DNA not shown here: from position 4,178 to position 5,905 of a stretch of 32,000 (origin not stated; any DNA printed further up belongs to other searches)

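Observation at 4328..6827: Tightly coupled B12-radical-SAM / type III PKS pair: candidate undescribed tailoring pathway for a polyketide-type lipid or phenolic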

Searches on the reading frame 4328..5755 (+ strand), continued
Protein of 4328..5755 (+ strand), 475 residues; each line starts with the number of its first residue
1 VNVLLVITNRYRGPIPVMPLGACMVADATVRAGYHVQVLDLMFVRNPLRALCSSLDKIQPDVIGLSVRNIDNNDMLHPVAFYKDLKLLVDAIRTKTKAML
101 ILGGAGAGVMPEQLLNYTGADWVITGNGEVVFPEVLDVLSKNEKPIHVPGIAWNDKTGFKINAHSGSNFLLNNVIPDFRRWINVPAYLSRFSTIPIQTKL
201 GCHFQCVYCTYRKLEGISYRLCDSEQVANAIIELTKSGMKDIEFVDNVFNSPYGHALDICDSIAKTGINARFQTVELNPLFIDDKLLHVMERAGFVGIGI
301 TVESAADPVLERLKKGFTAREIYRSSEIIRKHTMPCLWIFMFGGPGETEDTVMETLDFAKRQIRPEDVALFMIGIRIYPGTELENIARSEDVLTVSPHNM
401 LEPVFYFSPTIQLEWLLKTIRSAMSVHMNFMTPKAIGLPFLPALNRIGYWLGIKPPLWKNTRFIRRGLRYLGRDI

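Call 20: find_encoding_contigs(protein=P0056, flank=8000, max_places=2)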
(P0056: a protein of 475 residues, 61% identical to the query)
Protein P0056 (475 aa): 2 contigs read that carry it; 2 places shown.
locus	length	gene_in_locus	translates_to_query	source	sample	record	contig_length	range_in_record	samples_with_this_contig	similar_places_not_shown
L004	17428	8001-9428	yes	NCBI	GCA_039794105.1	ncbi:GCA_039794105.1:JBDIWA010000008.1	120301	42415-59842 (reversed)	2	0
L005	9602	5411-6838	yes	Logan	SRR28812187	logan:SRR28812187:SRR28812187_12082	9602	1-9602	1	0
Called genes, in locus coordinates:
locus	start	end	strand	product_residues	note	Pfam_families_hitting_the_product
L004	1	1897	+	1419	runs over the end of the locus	PF25778:DUF7948, PF06739:SBBP, PF13205:Big_5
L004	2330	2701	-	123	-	-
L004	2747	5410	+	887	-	PF02739:5_3_exonuc_N, PF01367:5_3_exonuc, PF01612:DNA_pol_A_exo1, PF22619:DNA_polI_exo1, PF00476:DNA_pol_A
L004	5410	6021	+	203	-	PF01121:CoaE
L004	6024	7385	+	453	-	PF07498:Rho_N, PF07497:Rho_RNA_bind, PF00006:ATP-synt_ab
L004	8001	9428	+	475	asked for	PF02310:B12-binding, PF04055:Radical_SAM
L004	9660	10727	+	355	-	PF00195:Chal_sti_synt_N, PF08392:FAE1_CUT1_RppA, PF02797:Chal_sti_synt_C, PF08541:ACP_syn_III_C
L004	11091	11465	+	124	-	PF01850:PIN (faint), PF13470:PIN_3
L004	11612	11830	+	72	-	PF15919:HicB_lk_antitox, PF21748:UPF0150 (weak)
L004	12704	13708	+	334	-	-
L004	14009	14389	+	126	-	PF05635:23S_rRNA_IVP, PF22296:bAvd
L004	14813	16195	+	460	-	PF01943:Polysacc_synt, PF13440:Polysacc_synt_3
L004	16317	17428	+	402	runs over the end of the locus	PF04055:Radical_SAM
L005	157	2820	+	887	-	PF02739:5_3_exonuc_N, PF01367:5_3_exonuc, PF01612:DNA_pol_A_exo1, PF22619:DNA_polI_exo1, PF00476:DNA_pol_A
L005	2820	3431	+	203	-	PF01121:CoaE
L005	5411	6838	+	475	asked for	PF02310:B12-binding, PF04055:Radical_SAM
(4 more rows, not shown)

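Call 40: search_solved_structures(query=window:4328-5752:+, max_evalue=0.001)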
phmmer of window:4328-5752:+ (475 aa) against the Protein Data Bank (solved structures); distinct sequences matched with E-value up to 0.001: 3.
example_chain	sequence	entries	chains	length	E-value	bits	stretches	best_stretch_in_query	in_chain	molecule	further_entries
6wte_A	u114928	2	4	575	3.4e-22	82.1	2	3-158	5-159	B12-binding domain-containing protein | Tryptophan-C2-methyltransferase containing B12-binding domain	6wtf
9ccb_A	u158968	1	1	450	9.8e-15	57.5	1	97-385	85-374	Radical SAM core domain-containing protein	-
6fd2_B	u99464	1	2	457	1.5e-12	50.4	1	189-389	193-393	Putative apramycin biosynthetic oxidoreductase 4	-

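Call 54: search_protein_representatives(protein=window:4328-5752:+)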
Query: 475 residues. Proteins with E-value up to 0.001 (for the whole library): 29343; up to 1e-10: 10899; up to 1e-30: 629. The best 150 are listed.
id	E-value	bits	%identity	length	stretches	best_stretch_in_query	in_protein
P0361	6.1e-174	595.8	55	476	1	1-474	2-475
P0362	6.5e-133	460.5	46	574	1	2-474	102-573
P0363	7.4e-133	460.3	45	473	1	1-472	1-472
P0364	3.8e-131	454.6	53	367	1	109-473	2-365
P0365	6.5e-126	437.4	44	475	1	1-471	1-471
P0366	3.2e-123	428.5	44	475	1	1-472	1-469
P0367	1.8e-119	416.1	62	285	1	192-475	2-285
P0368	3.1e-103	362.6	46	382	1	17-374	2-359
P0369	4.6e-103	362.0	38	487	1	4-471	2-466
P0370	2.8e-101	356.2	39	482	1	1-471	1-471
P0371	6.3e-100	351.7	43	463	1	1-464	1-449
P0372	6.3e-99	348.4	41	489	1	3-466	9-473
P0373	1.7e-98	347.0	40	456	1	6-468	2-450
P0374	5.6e-98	345.3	38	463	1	1-473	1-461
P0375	1.6e-97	343.8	37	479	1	3-466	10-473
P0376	2.4e-97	343.2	39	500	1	2-468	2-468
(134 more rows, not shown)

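Call 55: search_protein_families(library=ncbifam, proteins=[P0361, P0362, P0363, P0365, P0366, P0369, P0370, P0371, P0372, P0375], max_evalue=1e-40)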
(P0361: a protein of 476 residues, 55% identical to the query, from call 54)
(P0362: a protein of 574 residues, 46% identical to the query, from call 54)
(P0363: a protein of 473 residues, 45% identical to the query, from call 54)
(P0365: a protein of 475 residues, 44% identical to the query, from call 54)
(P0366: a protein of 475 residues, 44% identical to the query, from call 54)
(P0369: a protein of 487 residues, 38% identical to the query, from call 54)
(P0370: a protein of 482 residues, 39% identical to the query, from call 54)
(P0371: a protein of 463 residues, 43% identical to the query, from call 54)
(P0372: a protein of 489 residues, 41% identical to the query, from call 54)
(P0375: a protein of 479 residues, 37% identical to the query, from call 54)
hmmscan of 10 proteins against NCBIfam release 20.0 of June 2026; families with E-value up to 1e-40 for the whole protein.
P0361 (476 aa): 2 families
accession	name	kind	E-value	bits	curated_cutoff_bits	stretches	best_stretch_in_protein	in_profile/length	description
TIGR04072.2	rSAM_ladder_B12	equivalog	1.4e-89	300.8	360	1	4-451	2-434/443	lipid biosynthesis B12-binding/radical SAM protein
TIGR04385.1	B12_rSAM_cofa1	equivalog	3.2e-43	148.6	450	1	18-407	18-412/438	B12 lower ligand biosynthesis radical SAM protein BzaD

P0362 (574 aa): 2 families
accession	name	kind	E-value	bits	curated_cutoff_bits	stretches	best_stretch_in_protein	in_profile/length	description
TIGR04072.2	rSAM_ladder_B12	equivalog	3.7e-84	282.9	360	1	102-530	1-415/443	lipid biosynthesis B12-binding/radical SAM protein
TIGR04385.1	B12_rSAM_cofa1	equivalog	2.3e-46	158.9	450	1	116-503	17-410/438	B12 lower ligand biosynthesis radical SAM protein BzaD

P0363 (473 aa): 2 families
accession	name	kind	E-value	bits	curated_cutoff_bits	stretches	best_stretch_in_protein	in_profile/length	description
TIGR04072.2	rSAM_ladder_B12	equivalog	2.5e-94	316.4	360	1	2-442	1-426/443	lipid biosynthesis B12-binding/radical SAM protein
TIGR04385.1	B12_rSAM_cofa1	equivalog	2e-53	182.2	450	1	17-407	18-413/438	B12 lower ligand biosynthesis radical SAM protein BzaD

P0365 (475 aa): 2 families
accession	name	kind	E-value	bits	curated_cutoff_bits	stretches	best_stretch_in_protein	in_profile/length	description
TIGR04072.2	rSAM_ladder_B12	equivalog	5.7e-87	292.2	360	1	2-458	1-438/443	lipid biosynthesis B12-binding/radical SAM protein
TIGR04385.1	B12_rSAM_cofa1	equivalog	4.8e-42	144.7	450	1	17-406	18-412/438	B12 lower ligand biosynthesis radical SAM protein BzaD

P0366 (475 aa): 2 families
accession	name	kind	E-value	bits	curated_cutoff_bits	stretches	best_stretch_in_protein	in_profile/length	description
TIGR04072.2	rSAM_ladder_B12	equivalog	1.1e-78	264.9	360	1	3-422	2-409/443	lipid biosynthesis B12-binding/radical SAM protein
TIGR04385.1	B12_rSAM_cofa1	equivalog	8.9e-43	147.1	450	1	17-406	18-415/438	B12 lower ligand biosynthesis radical SAM protein BzaD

P0369 (487 aa): 3 families
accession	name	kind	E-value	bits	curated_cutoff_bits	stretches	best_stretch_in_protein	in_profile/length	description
TIGR04072.2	rSAM_ladder_B12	equivalog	3.9e-95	319.1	360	1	2-435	3-425/443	lipid biosynthesis B12-binding/radical SAM protein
TIGR04385.1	B12_rSAM_cofa1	equivalog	1.6e-50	172.6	450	1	16-401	19-412/438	B12 lower ligand biosynthesis radical SAM protein BzaD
TIGR04428.1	B12_rSAM_trp_MT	equivalog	2.1e-43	148.5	500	0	14-167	13-168/558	tryptophan 2-C-methyltransferase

P0370 (482 aa): 3 families
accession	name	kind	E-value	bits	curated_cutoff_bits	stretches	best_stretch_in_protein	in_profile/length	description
TIGR04072.2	rSAM_ladder_B12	equivalog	2.4e-102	342.9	360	1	2-432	1-416/443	lipid biosynthesis B12-binding/radical SAM protein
TIGR04385.1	B12_rSAM_cofa1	equivalog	4e-66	224.1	450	1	17-407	18-413/438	B12 lower ligand biosynthesis radical SAM protein BzaD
TIGR04428.1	B12_rSAM_trp_MT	equivalog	7.1e-44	150.1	500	0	182-388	205-422/558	tryptophan 2-C-methyltransferase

P0371 (463 aa): 2 families
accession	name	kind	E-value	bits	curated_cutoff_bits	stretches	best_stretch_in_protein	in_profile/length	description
TIGR04072.2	rSAM_ladder_B12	equivalog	1.3e-99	333.8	360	1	2-406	1-405/443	lipid biosynthesis B12-binding/radical SAM protein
TIGR04385.1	B12_rSAM_cofa1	equivalog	1.1e-46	159.9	450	1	16-391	17-412/438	B12 lower ligand biosynthesis radical SAM protein BzaD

P0372 (489 aa): 2 families
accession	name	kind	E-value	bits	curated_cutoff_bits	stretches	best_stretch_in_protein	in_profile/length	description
TIGR04072.2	rSAM_ladder_B12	equivalog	4.8e-88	295.7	360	1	8-451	1-428/443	lipid biosynthesis B12-binding/radical SAM protein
TIGR04385.1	B12_rSAM_cofa1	equivalog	2.4e-63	214.9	450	1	21-416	16-414/438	B12 lower ligand biosynthesis radical SAM protein BzaD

P0375 (479 aa): 2 families
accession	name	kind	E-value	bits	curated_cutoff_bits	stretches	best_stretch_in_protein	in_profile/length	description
TIGR04072.2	rSAM_ladder_B12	equivalog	2.7e-101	339.4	360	1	9-439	1-416/443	lipid biosynthesis B12-binding/radical SAM protein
TIGR04385.1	B12_rSAM_cofa1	equivalog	3.6e-51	174.8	450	1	24-416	18-415/438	B12 lower ligand biosynthesis radical SAM protein BzaD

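Call 56: list_cluster_members(proteins=[P0362, P0363, P0365, P0366, P0369, P0370, P0371, P0372, P0375, P0376])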
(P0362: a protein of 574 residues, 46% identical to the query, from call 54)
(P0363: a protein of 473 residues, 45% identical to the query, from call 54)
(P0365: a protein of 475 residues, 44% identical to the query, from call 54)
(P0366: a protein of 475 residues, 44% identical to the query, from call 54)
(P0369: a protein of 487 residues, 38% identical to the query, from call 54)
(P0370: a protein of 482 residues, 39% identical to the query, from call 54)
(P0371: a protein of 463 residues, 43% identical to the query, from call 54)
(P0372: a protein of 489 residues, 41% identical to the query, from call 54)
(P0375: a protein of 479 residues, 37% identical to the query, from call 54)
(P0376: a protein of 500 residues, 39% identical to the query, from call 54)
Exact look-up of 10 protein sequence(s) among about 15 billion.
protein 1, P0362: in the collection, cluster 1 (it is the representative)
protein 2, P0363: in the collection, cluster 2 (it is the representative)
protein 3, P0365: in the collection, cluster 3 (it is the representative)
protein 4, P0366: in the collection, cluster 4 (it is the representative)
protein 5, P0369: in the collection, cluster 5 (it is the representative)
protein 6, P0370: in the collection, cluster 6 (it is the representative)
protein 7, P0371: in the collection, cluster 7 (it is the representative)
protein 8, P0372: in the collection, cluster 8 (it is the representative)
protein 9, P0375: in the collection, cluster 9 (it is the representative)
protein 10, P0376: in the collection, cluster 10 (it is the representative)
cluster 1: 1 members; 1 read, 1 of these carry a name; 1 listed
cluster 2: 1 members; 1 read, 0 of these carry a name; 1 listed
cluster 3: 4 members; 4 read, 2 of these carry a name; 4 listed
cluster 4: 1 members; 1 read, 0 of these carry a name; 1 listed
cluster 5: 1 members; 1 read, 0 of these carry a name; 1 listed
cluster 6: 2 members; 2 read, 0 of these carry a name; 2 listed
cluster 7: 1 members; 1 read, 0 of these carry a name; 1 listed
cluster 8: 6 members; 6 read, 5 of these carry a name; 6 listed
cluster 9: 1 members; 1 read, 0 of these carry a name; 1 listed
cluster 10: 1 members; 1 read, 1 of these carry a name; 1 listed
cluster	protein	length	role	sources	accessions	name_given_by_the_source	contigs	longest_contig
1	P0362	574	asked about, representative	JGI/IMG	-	radical SAM superfamily enzyme YgiQ (UPF0313 family)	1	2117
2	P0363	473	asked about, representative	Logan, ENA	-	-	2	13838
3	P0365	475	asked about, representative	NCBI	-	-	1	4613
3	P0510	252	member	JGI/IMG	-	radical SAM superfamily enzyme YgiQ (UPF0313 family)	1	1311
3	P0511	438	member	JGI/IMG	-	radical SAM superfamily enzyme YgiQ (UPF0313 family)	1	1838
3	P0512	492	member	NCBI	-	-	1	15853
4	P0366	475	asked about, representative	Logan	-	-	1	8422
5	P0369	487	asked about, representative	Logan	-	-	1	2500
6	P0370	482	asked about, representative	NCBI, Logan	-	-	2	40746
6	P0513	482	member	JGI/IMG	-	-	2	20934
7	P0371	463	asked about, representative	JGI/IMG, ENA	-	-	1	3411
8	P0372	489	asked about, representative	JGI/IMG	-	radical SAM superfamily enzyme YgiQ (UPF0313 family)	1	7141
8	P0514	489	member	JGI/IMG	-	radical SAM superfamily enzyme YgiQ (UPF0313 family)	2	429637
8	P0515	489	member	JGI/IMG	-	anaerobic magnesium-protoporphyrin IX monomethyl ester cyclase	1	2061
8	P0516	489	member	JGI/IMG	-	radical SAM superfamily enzyme YgiQ (UPF0313 family)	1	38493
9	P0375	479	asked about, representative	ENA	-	-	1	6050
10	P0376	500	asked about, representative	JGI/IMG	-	radical SAM superfamily enzyme YgiQ (UPF0313 family)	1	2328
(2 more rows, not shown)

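Call 68: predict_structure(alignment_id=A2)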
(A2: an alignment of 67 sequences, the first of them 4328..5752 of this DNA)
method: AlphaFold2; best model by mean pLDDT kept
length: 475 residues; sequences in the alignment: 67
mean_pLDDT: 92.9   pTM: 0.91
mean pLDDT of the five models: 92.9, 92.9, 91.2, 91.1, 89.0
residues with pLDDT >= 90: 385; 70-90: 80; 50-70: 10; < 50: 0
segments of 3 or more residues with pLDDT < 50: none
pLDDT, mean of each block of 10 residues (from residue 1): 97 89 96 97 96 97 96 90 94 97 94 95 93 96 94 94 70 82 94 93 90 84 93 94 94 97 95 95 98 97 96 95 98 96 96 98 95 94 96 93 95 97 93 81 85 89 88 79
secondary structure, 60 per line:
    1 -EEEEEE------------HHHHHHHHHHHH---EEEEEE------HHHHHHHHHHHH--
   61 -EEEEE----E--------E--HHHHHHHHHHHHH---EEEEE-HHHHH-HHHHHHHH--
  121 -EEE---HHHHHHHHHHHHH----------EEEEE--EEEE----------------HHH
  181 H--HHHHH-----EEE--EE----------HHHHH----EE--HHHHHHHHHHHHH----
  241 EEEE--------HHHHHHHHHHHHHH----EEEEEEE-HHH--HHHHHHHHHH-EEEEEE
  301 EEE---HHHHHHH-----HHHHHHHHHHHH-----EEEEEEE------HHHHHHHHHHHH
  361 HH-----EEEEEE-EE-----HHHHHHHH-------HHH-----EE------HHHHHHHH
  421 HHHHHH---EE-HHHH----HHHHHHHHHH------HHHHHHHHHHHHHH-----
elements in order: E2-7 H20-31 E35-40 H47-58 E62-66 H83-95 E99-103 H105-109 H111-118 E122-124 H128-140 E151-155 E158-161 H178-181 H184-188 E194-196 H211-215 H224-236 E241-244 H253-266 E271-277 H284-293 E295-303 H307-313 H319-330 E336-342 H349-362 E368-373 H382-389 H413-426 H433-436 H441-450 H457-470

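Call 70: fold_search(model_id=the predicted structure, library=pdb)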
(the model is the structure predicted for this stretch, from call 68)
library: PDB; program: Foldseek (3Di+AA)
matches with E <= 10: 1799; with E <= 0.001: 79
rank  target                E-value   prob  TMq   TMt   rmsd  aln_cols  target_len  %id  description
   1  6wte_B                4.4e-31  1.00  0.85  0.76   4.3       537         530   23  Structure of radical S-adenosylmethionine methyltransferase, TsrM, from Kitasatospora setae with cobalamin and [4Fe-4S (released 2020-12-23)
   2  6wtf_A                1.7e-30  1.00  0.84  0.74   4.3       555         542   22  Structure of radical S-adenosylmethionine methyltransferase, TsrM, from Kitasatospora setae with tryptophan substrate  (released 2020-12-23)
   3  6wte_A                2.2e-30  1.00  0.83  0.71   5.9       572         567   22  Structure of radical S-adenosylmethionine methyltransferase, TsrM, from Kitasatospora setae with cobalamin and [4Fe-4S (released 2020-12-23)
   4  6wtf_B                2.5e-30  1.00  0.84  0.74   4.5       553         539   22  Structure of radical S-adenosylmethionine methyltransferase, TsrM, from Kitasatospora setae with tryptophan substrate  (released 2020-12-23)
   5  9ccb                  2.4e-21  1.00  0.65  0.73   7.6       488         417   18  X-ray crystal structure of methyl-coenzyme M reductase glutamine methylase (MgmA) from Methanothermobacter marburgensis  (released 2025-01-01)
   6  5ul4                  1.5e-19  1.00  0.71  0.48   7.3       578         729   17  Structure of Cobalamin-dependent S-adenosylmethionine radical enzyme OxsB with aqua-cobalamin and S-adenosylmethionine b (released 2017-04-19)
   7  9n1d                  2.1e-19  1.00  0.66  0.52   8.9       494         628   16  Crystal structure of CysS from Corallococcus sp. CA054B with 5'-deoxyadenosine and methionine bound (released 2026-01-28)
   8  5ul3                  9.6e-19  1.00  0.69  0.47   7.4       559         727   18  Structure of Cobalamin-dependent S-adenosylmethionine radical enzyme OxsB with aqua-cobalamin bound (released 2017-04-19)
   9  9n1b                  1.2e-18  1.00  0.67  0.52   8.8       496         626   17  Crystal structure of CysS from Corallococcus sp. CA054B with 5'-deoxyadenosine, methionine, and pantetheinylated 3-metho (released 2026-01-28)
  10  9n1c                  4.9e-18  1.00  0.66  0.52   8.8       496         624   17  Crystal structure of CysS from Corallococcus sp. CA054B with 5'-deoxyadenosine, methionine, and pantetheinylated 3-ethox (released 2026-01-28)
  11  7kdx_B                1.9e-17  1.00  0.68  0.50   5.6       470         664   15  Crystal structure of Streptomyces tokunonesis TokK with hydroxycobalamin, 5'-deoxyadenosine, and methionine (released 2022-01-12)
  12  6fd2_B                2.1e-17  1.00  0.67  0.70   8.6       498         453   16  Radical SAM 1,2-diol dehydratase AprD4 in complex with its substrate paromamine (released 2018-01-17)
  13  7kdx_A                2.6e-17  1.00  0.69  0.51   5.0       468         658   16  Crystal structure of Streptomyces tokunonesis TokK with hydroxycobalamin, 5'-deoxyadenosine, and methionine (released 2022-01-12)
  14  6fd2_A                2.8e-17  1.00  0.68  0.71   8.3       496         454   17  Radical SAM 1,2-diol dehydratase AprD4 in complex with its substrate paromamine (released 2018-01-17)
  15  5ul2                  3.5e-17  1.00  0.71  0.48   7.0       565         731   18  Structure of Apo, SeMet-labeled Cobalamin-dependent S-adenosylmethionine radical enzyme OxsB (released 2017-04-19)
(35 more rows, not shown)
